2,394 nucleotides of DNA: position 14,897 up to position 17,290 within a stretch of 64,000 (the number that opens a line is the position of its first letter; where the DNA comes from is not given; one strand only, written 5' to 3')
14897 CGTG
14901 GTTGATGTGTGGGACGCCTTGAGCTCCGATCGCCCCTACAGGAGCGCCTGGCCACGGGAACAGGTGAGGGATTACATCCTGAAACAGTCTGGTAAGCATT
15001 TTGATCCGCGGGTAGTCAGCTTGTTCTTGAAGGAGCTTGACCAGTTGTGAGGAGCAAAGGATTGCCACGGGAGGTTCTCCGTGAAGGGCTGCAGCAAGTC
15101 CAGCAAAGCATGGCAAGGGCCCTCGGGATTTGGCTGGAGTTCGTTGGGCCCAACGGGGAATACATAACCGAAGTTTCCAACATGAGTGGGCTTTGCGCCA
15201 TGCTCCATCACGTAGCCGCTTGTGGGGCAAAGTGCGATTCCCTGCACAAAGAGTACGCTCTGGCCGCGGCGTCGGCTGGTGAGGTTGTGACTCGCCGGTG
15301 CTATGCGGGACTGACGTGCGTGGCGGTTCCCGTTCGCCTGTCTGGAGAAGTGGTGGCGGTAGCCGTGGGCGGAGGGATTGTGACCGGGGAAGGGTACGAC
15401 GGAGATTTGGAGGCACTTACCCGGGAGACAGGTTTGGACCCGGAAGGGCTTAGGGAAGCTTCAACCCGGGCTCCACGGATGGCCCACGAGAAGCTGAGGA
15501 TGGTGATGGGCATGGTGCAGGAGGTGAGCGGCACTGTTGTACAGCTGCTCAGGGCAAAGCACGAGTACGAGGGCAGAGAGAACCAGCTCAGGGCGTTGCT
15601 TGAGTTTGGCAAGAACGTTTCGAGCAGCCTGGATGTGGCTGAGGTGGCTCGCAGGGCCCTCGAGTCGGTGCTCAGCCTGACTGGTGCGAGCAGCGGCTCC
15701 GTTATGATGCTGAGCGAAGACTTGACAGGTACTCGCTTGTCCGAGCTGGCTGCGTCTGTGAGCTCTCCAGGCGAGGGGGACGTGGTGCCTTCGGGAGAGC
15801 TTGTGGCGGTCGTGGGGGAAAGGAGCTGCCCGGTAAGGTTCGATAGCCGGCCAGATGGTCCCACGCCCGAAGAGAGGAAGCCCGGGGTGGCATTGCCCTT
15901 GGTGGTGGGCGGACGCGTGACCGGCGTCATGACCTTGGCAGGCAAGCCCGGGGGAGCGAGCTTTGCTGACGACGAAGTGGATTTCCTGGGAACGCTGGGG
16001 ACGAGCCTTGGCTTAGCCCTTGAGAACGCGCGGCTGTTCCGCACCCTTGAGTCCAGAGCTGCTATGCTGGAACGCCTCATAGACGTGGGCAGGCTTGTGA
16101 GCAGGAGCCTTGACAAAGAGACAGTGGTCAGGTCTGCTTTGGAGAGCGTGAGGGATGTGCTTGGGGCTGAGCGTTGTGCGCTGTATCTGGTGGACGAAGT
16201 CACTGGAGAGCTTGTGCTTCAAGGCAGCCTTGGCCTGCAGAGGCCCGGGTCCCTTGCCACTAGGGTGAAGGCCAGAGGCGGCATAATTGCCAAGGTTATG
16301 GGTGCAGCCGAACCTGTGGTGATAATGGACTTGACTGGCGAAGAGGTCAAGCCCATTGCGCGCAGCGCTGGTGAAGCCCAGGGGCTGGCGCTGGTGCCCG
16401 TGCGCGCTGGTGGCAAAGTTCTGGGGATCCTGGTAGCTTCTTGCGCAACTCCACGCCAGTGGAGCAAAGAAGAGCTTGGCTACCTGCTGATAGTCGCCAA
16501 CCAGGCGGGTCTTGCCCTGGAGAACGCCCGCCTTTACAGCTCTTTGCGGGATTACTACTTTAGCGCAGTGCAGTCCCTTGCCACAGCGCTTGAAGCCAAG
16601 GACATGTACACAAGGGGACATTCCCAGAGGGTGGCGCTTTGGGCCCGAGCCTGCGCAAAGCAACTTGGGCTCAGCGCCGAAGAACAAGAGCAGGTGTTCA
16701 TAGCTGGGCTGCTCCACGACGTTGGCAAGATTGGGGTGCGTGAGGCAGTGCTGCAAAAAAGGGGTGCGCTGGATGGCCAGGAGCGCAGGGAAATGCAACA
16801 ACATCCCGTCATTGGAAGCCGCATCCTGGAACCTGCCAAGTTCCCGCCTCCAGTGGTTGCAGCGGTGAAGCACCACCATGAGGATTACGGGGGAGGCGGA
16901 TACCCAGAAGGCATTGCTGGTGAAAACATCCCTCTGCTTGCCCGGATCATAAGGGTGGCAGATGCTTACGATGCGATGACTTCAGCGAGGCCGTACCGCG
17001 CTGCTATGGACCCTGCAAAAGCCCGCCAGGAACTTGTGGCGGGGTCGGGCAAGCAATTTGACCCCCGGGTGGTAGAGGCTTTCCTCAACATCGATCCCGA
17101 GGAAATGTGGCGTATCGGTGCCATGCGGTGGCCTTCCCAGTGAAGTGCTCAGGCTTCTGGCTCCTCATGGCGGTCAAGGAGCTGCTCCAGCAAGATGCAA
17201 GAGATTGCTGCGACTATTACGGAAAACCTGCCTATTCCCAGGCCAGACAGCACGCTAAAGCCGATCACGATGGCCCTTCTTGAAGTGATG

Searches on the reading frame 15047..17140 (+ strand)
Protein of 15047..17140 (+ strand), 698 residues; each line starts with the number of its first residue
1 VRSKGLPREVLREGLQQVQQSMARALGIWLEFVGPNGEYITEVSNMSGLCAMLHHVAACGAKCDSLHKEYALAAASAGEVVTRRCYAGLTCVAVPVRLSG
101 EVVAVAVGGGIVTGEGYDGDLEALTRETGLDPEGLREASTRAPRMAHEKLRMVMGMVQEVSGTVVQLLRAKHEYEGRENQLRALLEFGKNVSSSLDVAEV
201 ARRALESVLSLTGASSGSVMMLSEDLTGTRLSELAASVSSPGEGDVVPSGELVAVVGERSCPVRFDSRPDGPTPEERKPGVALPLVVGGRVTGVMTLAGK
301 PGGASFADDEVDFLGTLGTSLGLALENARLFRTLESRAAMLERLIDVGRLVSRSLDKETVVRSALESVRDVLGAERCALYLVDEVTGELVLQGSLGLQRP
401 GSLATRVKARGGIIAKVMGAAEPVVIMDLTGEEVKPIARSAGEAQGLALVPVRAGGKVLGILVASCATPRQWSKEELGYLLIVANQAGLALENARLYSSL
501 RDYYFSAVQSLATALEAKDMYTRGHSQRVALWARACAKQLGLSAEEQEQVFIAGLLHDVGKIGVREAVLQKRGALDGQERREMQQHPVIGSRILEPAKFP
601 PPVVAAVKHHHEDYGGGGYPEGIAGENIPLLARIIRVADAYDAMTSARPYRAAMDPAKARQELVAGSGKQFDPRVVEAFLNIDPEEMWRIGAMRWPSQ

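Call 82: search_protein_families(library=pfam, proteins=[window:15047-17140:+], max_evalue=0.00001)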
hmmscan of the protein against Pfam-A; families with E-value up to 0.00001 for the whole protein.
window:15047-17140:+ (698 aa): 7 families
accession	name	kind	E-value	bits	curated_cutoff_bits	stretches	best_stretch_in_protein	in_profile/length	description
PF13487.12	HD_5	-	6.1e-38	130.7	27.2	1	511-675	3-170/170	HD domain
PF01590.32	GAF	-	1.2e-26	94.3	22.4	2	357-491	2-133/133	GAF domain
PF10114.15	PocR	-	5.3e-26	91.8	23.9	1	13-166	6-159/162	Sensory domain found in PocR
PF13185.12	GAF_2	-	2.7e-25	89.6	28.6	2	355-492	2-136/136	GAF domain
PF01966.28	HD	-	3.1e-21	76.3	22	1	524-644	3-116/116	HD domain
PF13492.12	GAF_3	-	6.7e-18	65.8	27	2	358-493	3-129/129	GAF domain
PF08668.18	HDOD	-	3.3e-10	40.2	22.9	1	524-612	97-195/196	HDOD domain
